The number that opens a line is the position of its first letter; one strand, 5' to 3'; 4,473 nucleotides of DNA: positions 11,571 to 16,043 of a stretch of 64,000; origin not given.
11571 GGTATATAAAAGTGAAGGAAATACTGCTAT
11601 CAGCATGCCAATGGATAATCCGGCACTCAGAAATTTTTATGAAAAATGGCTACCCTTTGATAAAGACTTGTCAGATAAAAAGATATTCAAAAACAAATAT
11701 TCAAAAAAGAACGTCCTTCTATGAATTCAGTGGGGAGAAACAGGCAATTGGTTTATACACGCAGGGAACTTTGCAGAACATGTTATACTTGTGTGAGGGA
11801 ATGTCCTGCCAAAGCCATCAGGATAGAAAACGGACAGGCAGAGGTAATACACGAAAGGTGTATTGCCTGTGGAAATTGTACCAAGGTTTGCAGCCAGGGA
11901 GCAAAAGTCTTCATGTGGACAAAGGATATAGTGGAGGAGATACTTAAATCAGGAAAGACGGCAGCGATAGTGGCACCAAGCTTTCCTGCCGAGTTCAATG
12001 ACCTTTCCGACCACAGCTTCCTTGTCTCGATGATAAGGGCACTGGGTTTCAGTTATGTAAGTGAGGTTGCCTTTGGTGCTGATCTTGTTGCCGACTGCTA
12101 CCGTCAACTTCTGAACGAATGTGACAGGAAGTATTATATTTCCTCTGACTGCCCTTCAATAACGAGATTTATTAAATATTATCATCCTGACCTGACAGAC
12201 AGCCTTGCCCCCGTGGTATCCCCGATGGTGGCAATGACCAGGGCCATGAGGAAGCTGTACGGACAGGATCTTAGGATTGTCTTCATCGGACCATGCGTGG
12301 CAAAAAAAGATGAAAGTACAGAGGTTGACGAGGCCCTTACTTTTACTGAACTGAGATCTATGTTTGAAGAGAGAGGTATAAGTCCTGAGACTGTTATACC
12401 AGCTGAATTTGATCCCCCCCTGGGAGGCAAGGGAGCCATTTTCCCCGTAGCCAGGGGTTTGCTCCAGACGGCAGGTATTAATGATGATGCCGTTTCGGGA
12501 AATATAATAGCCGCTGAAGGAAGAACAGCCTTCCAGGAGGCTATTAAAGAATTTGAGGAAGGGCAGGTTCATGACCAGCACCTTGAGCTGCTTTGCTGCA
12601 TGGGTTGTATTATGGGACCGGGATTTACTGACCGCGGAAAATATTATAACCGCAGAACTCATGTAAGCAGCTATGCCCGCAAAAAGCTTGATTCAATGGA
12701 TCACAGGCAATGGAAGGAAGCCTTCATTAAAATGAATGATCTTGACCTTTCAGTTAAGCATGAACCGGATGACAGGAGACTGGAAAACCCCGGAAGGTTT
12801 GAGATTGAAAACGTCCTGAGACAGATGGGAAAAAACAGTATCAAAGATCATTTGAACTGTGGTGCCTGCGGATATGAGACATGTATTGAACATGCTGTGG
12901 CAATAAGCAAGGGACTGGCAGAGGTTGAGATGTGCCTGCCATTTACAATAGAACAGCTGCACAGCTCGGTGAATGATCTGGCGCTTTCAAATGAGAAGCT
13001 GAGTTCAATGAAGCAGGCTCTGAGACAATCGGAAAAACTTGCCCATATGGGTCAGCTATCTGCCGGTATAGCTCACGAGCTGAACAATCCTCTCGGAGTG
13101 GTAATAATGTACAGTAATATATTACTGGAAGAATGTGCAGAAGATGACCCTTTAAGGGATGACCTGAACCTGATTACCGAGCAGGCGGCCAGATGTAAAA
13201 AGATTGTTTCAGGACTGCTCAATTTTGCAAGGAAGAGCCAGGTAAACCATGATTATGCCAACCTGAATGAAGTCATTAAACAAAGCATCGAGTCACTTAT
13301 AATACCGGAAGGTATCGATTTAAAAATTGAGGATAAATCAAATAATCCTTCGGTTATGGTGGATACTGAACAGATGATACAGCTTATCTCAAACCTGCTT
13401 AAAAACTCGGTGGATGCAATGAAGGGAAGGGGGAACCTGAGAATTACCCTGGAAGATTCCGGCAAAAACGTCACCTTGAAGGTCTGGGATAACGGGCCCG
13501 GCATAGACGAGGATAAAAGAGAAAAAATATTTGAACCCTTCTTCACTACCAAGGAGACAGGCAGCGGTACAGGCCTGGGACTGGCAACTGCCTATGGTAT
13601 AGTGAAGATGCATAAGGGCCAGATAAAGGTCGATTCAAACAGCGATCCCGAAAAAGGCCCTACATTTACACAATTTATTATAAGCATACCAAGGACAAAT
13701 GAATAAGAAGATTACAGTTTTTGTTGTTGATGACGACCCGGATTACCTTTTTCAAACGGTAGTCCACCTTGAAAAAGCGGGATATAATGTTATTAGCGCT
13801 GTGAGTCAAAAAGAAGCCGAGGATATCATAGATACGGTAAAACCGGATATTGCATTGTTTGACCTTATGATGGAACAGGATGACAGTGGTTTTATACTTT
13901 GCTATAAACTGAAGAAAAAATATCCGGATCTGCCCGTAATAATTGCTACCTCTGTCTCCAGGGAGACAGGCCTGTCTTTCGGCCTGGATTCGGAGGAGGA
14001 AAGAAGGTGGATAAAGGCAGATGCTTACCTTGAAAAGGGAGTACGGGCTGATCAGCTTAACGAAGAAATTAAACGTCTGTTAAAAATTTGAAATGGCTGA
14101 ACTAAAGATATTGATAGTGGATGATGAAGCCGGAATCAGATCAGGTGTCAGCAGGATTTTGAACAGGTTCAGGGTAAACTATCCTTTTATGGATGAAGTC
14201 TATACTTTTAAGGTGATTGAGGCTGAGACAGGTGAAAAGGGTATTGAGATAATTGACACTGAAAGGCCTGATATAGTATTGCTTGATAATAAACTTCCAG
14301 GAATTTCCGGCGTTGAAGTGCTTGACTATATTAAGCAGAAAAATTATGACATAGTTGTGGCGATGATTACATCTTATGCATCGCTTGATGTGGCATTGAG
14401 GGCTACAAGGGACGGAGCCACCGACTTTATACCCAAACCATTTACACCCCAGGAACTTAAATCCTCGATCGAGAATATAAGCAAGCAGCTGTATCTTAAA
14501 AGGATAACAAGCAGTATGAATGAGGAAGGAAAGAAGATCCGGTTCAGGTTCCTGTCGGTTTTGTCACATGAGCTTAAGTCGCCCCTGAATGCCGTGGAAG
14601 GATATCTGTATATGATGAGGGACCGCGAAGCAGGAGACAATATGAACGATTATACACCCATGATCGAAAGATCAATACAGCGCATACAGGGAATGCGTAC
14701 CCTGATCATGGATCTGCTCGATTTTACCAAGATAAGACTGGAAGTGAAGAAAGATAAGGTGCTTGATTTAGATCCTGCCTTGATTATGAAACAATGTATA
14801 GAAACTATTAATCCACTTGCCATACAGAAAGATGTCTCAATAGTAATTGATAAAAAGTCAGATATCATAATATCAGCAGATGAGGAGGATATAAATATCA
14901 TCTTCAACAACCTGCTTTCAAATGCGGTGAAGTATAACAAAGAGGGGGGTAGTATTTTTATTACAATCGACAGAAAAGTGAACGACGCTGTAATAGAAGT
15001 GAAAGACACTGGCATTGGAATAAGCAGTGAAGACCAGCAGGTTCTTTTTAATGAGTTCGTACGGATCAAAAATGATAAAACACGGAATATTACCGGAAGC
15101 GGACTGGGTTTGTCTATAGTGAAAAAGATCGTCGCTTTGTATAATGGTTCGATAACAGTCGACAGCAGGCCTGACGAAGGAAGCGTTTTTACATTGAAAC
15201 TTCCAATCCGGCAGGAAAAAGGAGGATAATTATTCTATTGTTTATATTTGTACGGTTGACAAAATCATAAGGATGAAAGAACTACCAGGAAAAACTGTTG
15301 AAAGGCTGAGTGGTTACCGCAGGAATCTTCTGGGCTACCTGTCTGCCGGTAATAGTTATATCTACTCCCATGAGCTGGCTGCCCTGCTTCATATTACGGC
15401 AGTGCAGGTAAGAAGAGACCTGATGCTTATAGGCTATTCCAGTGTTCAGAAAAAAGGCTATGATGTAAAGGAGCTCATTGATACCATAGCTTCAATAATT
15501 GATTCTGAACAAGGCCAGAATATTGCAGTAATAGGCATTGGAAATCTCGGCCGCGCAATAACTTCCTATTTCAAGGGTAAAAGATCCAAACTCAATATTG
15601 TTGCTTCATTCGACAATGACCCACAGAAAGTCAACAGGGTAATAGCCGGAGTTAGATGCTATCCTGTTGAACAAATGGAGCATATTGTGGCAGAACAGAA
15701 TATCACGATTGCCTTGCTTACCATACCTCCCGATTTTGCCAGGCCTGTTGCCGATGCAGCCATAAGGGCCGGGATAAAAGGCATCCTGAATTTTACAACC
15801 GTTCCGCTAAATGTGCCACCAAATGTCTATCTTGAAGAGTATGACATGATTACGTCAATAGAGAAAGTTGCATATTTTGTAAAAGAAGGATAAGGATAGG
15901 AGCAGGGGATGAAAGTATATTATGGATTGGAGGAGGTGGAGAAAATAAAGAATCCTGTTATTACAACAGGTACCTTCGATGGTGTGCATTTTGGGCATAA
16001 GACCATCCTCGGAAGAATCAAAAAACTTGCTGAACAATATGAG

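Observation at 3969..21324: Two differently wired H2-sensor modules plus Rex surround a HydCBA-type [FeFe]-hydrogenase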

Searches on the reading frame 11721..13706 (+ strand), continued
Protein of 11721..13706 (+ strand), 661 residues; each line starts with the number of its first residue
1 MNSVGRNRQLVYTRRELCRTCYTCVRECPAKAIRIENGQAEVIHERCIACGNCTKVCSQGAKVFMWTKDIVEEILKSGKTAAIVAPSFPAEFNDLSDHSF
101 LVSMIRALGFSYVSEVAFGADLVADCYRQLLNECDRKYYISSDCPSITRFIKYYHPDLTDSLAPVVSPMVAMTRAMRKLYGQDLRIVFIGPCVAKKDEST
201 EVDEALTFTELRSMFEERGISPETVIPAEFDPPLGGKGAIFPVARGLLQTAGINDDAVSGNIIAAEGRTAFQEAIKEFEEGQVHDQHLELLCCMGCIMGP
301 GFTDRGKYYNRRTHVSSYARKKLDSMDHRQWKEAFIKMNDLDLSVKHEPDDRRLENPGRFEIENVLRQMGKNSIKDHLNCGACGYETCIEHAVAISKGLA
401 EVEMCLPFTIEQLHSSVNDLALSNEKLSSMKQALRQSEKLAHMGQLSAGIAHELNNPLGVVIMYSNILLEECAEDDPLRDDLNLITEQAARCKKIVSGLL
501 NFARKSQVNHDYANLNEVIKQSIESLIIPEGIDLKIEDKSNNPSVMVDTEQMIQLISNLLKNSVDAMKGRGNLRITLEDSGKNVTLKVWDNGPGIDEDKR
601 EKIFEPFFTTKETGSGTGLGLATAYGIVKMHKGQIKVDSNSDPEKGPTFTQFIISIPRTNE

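Call 21: find_related_loci(query=A1, collection=genome_contigs, flank=10000)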
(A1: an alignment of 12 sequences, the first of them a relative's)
Query A1 (661 aa) in genome_contigs; peptide patterns used: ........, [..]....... (x = any residue, [..] = any of these).
598 stretches matched a pattern (row limit reached: there are more); 555 encode a relative of the query (tblastn E <= 1e-3); the best 80 are kept; 80 distinct loci.
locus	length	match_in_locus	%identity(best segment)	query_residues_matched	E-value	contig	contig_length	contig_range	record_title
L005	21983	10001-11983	90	1-661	0e+0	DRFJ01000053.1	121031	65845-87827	MAG TPA_asm: Bacteroidetes bacterium isolate HyVt-32 Ga0136651_10000004, whole genome shotgun sequence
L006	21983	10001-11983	76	1-661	0e+0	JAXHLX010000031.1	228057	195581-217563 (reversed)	MAG: Bacteroidales bacterium isolate Salar_de_Ascotan_soil_MAG_ASO36 contig_1424_polypolish, whole genome shotgun sequen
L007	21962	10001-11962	67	8-661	0e+0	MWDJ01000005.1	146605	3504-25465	MAG: Bacteroidetes bacterium ADurb.Bin145 BWX96_contig000005, whole genome shotgun sequence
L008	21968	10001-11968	67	3-658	0e+0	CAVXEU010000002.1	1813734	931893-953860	MAG: uncultured Bacteroidales bacterium isolate MFD02416.bin.1.219 genome assembly, contig: contig_12175, whole genome s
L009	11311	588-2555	66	6-661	0e+0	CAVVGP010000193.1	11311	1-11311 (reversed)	MAG: uncultured Bacteroidales bacterium isolate MFD01188.bin.3.138 genome assembly, contig: contig_52724, whole genome s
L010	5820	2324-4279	67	7-658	0e+0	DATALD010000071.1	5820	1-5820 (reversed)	MAG TPA_asm: Bacteroidales bacterium isolate SMAG_U6955 k141_285067, whole genome shotgun sequence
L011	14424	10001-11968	65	6-661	0e+0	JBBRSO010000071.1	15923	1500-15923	MAG: Bacteroidales bacterium isolate La2_metabat2.088 La2_metabat2.088_K_376272L15923_cov_20.3726, whole genome shotgun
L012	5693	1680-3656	65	3-661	0e+0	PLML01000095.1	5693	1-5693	MAG: Bacteroidales bacterium isolate fen_980 73.20120800_E3D.18_contig_4776, whole genome shotgun sequence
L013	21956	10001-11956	67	10-661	0e+0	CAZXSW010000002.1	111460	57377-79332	MAG TPA_asm: uncultured Rikenellaceae bacterium isolate SRP294416_co3_110 genome assembly, contig: NODE_75_length_111460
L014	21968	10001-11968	65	3-658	0e+0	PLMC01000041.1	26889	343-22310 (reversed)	MAG: Bacteroidales bacterium isolate fen_982 73.20120800_E3S.3_contig_1341, whole genome shotgun sequence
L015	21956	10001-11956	65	10-661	0e+0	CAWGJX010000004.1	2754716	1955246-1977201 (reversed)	MAG: uncultured Bacteroidales bacterium isolate MFD05705.bin.1.174 genome assembly, contig: contig_7445, whole genome sh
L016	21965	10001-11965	66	7-661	0e+0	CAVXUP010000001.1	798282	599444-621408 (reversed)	MAG: uncultured Bacteroidales bacterium isolate MFD04716.bin.1.269 genome assembly, contig: contig_10988, whole genome s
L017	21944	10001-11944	66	10-657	0e+0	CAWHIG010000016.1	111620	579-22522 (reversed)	MAG: uncultured Bacteroidales bacterium isolate MFD01872.bin.3.201 genome assembly, contig: contig_88348, whole genome s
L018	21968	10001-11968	65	6-661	0e+0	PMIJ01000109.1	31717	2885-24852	MAG: Bacteroidales bacterium isolate fen_957 73.20120600_E3D.48_contig_9160, whole genome shotgun sequence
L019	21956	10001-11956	65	10-661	0e+0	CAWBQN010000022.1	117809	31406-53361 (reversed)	MAG: uncultured Bacteroidales bacterium isolate MFD01872.bin.1.230 genome assembly, contig: contig_56423, whole genome s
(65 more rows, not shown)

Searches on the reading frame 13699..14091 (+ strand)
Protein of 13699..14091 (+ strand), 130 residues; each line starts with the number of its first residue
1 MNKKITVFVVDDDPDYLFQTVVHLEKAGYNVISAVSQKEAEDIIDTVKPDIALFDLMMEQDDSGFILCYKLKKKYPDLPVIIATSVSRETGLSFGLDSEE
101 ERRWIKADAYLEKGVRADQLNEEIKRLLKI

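Call 3: search_protein_families(library=pfam, proteins=[window:13699-14091:+])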
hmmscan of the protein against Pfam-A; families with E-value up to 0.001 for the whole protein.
window:13699-14091:+ (130 aa): 1 family
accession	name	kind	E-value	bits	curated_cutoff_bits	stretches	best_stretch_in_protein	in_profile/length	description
PF00072.30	Response_reg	-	5e-15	56.1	30.2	1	7-124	1-110/111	Response regulator receiver domain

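Call 5: search_protein_families(library=ncbifam, proteins=[window:13699-14091:+], max_evalue=0.01)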
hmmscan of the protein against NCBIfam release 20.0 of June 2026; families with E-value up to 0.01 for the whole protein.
window:13699-14091:+ (130 aa): 63 families (the best 25 are shown)
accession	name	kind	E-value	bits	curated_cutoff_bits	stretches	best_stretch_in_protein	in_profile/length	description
NF040534.1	resp_reg_YycF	equivalog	8e-12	44.9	340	1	7-97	3-91/231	response regulator YycF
TIGR02154.1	PhoB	equivalog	8.3e-12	44.9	296.2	1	6-98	4-97/226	phosphate regulon transcriptional regulator PhoB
NF045944.1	ResRegRpaBCyano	equivalog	2.4e-11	43.4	330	1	9-129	2-113/229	response regulator transcription factor RpaB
NF011695.0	PRK15115.1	equivalog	6.4e-11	41.7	763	1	3-85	5-86/445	two-component system response regulator GlrR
NF007135.0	PRK09581.1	equivalog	2e-10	40.1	474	1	6-128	4-120/457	PleD family two-component system response regulator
NF033120.0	vanR_FM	exception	8.9e-10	38.6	460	1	3-86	2-83/231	vancomycin resistance response regulator transcription factor, VanR-F/VanR-M family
TIGR03787.1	marine_sort_RR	equivalog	1.1e-09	38.2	335.7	1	8-128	4-118/227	proteobacterial dedicated sortase system response regulator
NF007005.1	PRK09468.1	equivalog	2.1e-09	37.1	331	1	4-128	3-119/237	osmolarity response regulator transcription factor OmpR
NF045717.1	DVU0259_DivK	exception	2.2e-09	37.5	160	1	1-87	1-86/117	DVU0259 family response regulator domain-containing protein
NF033117.2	vanR_ACDEGLN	exception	2.3e-09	37.2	350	1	7-97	1-93/226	VanR-ABDEGLN family response regulator transcription factor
NF000404.1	vanR-D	exception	2.5e-09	37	500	1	1-91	1-87/232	vancomycin resistance response regulator transcription factor VanR-D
NF045505.1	RR_RssB_Pseudo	equivalog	3.2e-09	36.3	700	1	2-85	3-85/394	two-component system response regulator RssB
NF000401.1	vanR-A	exception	6.7e-09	35.5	500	1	7-120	5-109/231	vancomycin resistance response regulator transcription factor VanR-A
NF047793.1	ResRegPgtA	equivalog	8.8e-09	34.7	650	1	2-85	3-85/414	two-component system response regulator PgtA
NF053854.1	RespRegPhoBBctds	equivalog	9.5e-09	34.9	270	1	7-125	1-112/225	two-component system response regulator PhoB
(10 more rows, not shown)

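Call 35: search_protein_families(library=pfam, proteins=[window:13699-14091:+], max_evalue=10)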
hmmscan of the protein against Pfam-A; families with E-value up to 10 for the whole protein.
window:13699-14091:+ (130 aa): 4 families
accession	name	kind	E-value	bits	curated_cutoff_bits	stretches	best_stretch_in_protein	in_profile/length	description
PF00072.30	Response_reg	-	5e-15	56.1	30.2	1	7-124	1-110/111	Response regulator receiver domain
PF20161.5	VpsR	-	0.0022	18.2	23.7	1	20-58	23-61/121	VpsR domain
PF15382.11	DUF4609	-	0.0043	17.3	27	1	70-109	8-47/68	Domain of unknown function (DUF4609)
PF03709.21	OKR_DC_1_N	-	0.026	15.2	29.3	1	21-85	10-71/111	Orn/Lys/Arg decarboxylase, N-terminal domain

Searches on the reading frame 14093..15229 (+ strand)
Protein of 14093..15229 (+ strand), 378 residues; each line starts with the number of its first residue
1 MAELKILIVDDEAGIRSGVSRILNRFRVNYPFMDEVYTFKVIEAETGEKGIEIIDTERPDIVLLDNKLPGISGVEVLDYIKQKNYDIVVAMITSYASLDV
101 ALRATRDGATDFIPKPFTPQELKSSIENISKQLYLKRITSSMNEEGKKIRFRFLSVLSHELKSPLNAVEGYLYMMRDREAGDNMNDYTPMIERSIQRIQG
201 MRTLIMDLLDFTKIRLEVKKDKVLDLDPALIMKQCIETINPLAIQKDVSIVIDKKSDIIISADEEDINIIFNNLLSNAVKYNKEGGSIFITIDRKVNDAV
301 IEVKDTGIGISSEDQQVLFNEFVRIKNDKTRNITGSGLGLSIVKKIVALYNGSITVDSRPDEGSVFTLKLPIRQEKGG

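Call 3: search_protein_families(library=pfam, proteins=[window:14093-15229:+])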
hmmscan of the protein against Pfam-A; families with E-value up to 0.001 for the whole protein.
window:14093-15229:+ (378 aa): 4 families
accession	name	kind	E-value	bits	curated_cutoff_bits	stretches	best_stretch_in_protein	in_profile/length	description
PF02518.31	HATPase_c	-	9.8e-30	103.7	26.4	1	263-373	2-110/111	Histidine kinase-, DNA gyrase B-, and HSP90-like ATPase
PF00072.30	Response_reg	-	2.7e-24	85.9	30.2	1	6-126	1-110/111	Response regulator receiver domain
PF00512.31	HisKA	-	8.2e-12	45.4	26.9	1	152-215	4-64/66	His Kinase A (phospho-acceptor) domain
PF14501.12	HATPase_c_5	-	2.6e-07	30.9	22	1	265-359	4-91/102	GHKL domain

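Call 5: search_protein_families(library=ncbifam, proteins=[window:14093-15229:+], max_evalue=0.01)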
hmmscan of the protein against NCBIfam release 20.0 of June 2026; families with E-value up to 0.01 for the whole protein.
window:14093-15229:+ (378 aa): 167 families (the best 25 are shown)
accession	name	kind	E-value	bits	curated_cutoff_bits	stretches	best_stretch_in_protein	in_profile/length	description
NF046044.1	PnpS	equivalog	2.5e-51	174.9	400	1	147-371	167-390/390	two-component system histidine kinase PnpS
TIGR02966.1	phoR_proteo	equivalog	4e-50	170.7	334.2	1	145-369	109-332/333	phosphate regulon sensor histidine kinase PhoR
NF041947.1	LuxQ_Vibrio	equivalog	2.2e-49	168.1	1200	2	143-375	465-699/843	quorum-sensing autoinducer 2 sensor kinase/phosphatase LuxQ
TIGR02956.1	TMAO_torS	equivalog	1.4e-47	162.4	676.5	2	144-374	458-684/967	TMAO reductase system sensor histidine kinase/response regulator TorS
NF041832.1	near_NosP_CTERM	subfamily_domain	1.5e-47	162.5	400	2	150-375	7-228/370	NahK/ErcS family hybrid sensor histidine kinase/response regulator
NF047874.1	MASE3_PAS_HK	subfamily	7.1e-45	153.9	560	1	126-374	372-627/655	MASE3 domain-containing sensor histidine kinase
NF041735.1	hist_kin_RppB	equivalog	7.8e-45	153.5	400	1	153-371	219-438/438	two-component system sensor histidine kinase RppB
NF008099.0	PRK10841.1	equivalog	2.5e-42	144.7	920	2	144-375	464-693/949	two-component system sensor histidine kinase RcsC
NF008318.0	PRK11107.1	equivalog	1.4e-41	142.5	890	2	144-374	287-520/920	two-component sensor histidine kinase BarA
NF011874.0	PRK15347.1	equivalog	8.6e-41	139.9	852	2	148-374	396-616/921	two component system sensor kinase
NF008302.0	PRK11091.1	equivalog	1.1e-39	136.3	838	2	145-373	278-506/779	aerobic respiration two-component sensor histidine kinase ArcB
NF033092.0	HK_WalK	equivalog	1.6e-38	132.7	725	1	147-372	369-594/594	cell wall metabolism sensor histidine kinase WalK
NF006800.0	PRK09303.1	equivalog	5.8e-38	130.8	342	1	147-375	148-380/383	histidine kinase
NF041880.1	EPS_EpsF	equivalog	2.2e-37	128.7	900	2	152-371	276-492/492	response regulator EpsF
NF008468.0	PRK11360.1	equivalog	2.5e-36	125.2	646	1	156-376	402-612/616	two-component system sensor histidine kinase AtoS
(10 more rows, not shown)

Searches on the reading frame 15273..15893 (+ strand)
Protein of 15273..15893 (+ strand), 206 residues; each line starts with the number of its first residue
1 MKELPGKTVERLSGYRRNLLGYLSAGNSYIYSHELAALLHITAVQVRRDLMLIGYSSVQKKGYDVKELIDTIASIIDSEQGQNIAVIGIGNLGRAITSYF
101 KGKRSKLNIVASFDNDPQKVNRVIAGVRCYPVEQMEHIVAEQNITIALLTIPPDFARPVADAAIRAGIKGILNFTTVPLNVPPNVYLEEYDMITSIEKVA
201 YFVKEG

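Call 3: search_protein_families(library=pfam, proteins=[window:15273-15893:+])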
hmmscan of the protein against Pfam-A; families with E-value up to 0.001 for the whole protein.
window:15273-15893:+ (206 aa): 3 families
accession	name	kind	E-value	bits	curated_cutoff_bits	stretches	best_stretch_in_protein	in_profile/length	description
PF02629.25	CoA_binding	-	5.2e-19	69.2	22.3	1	82-176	4-96/97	CoA binding domain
PF06971.19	Put_DNA-bind_N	-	5e-12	46.2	27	1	4-50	2-48/49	Putative DNA-binding protein N-terminus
PF01408.29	GFO_IDH_MocA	-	1.6e-07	32.4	24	1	83-169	2-88/120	Oxidoreductase family, NAD-binding Rossmann fold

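Call 5: search_protein_families(library=ncbifam, proteins=[window:15273-15893:+], max_evalue=0.01)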
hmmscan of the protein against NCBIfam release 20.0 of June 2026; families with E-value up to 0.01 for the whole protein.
window:15273-15893:+ (206 aa): 12 families
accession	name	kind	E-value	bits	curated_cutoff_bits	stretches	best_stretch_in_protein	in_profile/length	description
NF003995.0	PRK05472.2-4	subfamily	1.2e-58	198.2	126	1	2-204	4-206/213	redox-sensing transcriptional repressor Rex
NF003996.0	PRK05472.2-5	equivalog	3.2e-51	174.2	138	1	4-205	2-201/209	redox-sensing transcriptional repressor Rex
NF003993.0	PRK05472.2-2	equivalog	7.4e-47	159.6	217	1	2-203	4-205/212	redox-sensing transcriptional repressor Rex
NF003994.0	PRK05472.2-3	equivalog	1.7e-45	155.1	130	1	2-196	7-201/217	redox-sensing transcriptional repressor Rex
NF003989.0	PRK05472.1-3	equivalog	3.9e-45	154.2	177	1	3-205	7-209/215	redox-sensing transcriptional repressor Rex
NF003992.0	PRK05472.2-1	equivalog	9.5e-43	146.1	226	1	2-201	19-218/249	redox-sensing transcriptional repressor Rex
NF003990.0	PRK05472.1-4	equivalog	2.2e-41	141.8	233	1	6-205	9-208/214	redox-sensing transcriptional repressor Rex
NF003988.0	PRK05472.1-1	equivalog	3.5e-33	115.4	321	1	2-205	5-210/214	redox-sensing transcriptional repressor Rex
NF003991.0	PRK05472.1-5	equivalog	1.3e-29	103.6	198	1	3-204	6-207/211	redox-sensing transcriptional repressor Rex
TIGR02853.1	spore_dpaA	equivalog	0.00039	19.8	319.65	1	80-152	150-218/287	dipicolinic acid synthetase subunit A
TIGR03944.1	dehyd_SbnB_fam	equivalog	0.0028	16.7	326.9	1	79-129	130-180/327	2,3-diaminopropionate biosynthesis protein SbnB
NF009825.0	PRK13302.1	equivalog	0.0051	16.3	253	1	79-172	4-96/271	aspartate dehydrogenase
